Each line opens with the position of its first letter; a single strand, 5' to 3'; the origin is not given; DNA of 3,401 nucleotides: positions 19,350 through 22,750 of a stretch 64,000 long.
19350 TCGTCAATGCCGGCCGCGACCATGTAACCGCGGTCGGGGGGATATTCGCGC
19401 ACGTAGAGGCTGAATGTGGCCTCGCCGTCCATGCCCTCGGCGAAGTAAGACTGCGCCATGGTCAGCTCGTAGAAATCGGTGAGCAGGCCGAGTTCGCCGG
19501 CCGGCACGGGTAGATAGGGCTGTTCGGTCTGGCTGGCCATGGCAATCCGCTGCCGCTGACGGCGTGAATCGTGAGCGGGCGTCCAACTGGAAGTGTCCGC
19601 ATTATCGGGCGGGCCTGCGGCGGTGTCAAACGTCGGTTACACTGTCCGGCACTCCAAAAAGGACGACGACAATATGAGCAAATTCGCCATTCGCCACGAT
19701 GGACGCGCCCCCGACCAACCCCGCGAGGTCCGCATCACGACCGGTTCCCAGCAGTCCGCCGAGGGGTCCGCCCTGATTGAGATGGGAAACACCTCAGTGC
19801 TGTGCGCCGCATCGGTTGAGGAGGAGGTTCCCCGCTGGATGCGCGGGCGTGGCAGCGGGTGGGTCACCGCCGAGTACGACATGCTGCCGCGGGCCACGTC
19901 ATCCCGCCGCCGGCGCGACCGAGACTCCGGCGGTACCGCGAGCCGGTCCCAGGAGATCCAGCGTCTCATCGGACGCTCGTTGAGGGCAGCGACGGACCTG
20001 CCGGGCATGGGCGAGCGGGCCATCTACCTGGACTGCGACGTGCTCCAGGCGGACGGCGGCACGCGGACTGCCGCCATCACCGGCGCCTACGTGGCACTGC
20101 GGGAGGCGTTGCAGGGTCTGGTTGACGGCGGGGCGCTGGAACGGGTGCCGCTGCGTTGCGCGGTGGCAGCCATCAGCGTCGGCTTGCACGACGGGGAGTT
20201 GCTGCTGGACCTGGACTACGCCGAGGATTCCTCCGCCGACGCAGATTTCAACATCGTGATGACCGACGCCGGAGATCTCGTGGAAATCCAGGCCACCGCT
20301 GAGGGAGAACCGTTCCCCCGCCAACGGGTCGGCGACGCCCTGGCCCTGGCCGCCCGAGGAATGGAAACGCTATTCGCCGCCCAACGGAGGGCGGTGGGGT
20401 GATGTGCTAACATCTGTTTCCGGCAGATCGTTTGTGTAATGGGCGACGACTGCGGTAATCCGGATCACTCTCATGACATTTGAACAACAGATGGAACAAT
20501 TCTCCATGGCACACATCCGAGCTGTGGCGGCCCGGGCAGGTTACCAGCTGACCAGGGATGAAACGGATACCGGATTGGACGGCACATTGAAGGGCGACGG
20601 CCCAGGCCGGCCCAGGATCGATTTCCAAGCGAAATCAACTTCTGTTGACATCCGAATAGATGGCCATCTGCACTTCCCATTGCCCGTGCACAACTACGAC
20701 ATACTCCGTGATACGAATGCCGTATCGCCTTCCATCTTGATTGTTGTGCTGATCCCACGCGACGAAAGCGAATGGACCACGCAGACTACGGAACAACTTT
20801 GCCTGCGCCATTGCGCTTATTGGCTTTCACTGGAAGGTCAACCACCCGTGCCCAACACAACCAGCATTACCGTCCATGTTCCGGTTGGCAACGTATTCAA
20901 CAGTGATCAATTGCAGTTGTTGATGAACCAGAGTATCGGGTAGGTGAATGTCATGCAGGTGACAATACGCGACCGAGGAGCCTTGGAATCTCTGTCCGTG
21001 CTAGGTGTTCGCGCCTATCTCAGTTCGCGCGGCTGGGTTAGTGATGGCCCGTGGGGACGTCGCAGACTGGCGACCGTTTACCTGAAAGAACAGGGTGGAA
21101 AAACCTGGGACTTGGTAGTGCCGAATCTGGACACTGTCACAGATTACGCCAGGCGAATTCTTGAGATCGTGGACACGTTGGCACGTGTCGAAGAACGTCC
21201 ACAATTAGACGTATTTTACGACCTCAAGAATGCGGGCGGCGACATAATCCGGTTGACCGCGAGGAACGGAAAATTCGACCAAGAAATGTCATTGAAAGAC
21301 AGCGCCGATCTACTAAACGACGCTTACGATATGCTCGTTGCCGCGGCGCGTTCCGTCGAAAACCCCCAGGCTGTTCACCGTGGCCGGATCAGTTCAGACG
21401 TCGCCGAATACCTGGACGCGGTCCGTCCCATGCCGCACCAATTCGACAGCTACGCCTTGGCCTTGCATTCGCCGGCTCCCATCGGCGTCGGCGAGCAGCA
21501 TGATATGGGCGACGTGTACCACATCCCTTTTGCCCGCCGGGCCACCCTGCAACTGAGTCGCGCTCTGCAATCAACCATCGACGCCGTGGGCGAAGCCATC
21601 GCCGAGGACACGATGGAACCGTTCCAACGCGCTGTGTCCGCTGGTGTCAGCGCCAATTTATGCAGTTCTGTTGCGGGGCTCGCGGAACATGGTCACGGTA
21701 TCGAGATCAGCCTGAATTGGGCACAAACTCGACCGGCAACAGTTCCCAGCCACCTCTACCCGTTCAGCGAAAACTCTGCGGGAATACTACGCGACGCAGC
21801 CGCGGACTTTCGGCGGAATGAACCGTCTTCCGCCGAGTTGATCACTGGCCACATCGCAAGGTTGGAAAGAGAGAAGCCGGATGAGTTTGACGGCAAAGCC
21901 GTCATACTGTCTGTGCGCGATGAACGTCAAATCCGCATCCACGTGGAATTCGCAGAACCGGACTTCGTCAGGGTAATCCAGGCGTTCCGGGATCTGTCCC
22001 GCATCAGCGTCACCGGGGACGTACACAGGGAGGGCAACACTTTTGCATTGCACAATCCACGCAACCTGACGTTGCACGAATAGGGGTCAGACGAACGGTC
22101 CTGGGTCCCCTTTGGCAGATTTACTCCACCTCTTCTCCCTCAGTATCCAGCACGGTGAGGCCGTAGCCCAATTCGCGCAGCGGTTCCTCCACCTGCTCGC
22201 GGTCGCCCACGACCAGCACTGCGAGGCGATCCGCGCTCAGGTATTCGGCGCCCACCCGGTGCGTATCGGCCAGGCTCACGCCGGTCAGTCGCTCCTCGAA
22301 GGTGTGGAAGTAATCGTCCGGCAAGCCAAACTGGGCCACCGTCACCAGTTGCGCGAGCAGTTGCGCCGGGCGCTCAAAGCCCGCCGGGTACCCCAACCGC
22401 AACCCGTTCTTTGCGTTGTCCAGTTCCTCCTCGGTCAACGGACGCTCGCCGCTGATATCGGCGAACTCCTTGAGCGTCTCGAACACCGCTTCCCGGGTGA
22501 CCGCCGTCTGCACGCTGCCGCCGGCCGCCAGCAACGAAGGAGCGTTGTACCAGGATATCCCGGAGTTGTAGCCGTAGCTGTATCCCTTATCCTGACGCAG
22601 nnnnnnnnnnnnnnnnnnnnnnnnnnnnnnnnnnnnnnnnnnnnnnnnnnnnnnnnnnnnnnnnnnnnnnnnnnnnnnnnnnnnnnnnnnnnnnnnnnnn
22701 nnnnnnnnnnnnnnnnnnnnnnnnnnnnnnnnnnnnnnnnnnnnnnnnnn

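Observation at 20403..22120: AT-richer two-gene cassette (DUF4365-type nuclease plus 379-aa orphan) wedged between rph and an M16 peptidase: best candidate for an undescribed defence or abortive-infection module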

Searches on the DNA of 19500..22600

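Call 109: search_rna_families(source=window, start=19500, end=22600, threshold=evalue, max_evalue=1)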
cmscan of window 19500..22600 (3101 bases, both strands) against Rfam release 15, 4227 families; matches with E-value up to 1: 0.
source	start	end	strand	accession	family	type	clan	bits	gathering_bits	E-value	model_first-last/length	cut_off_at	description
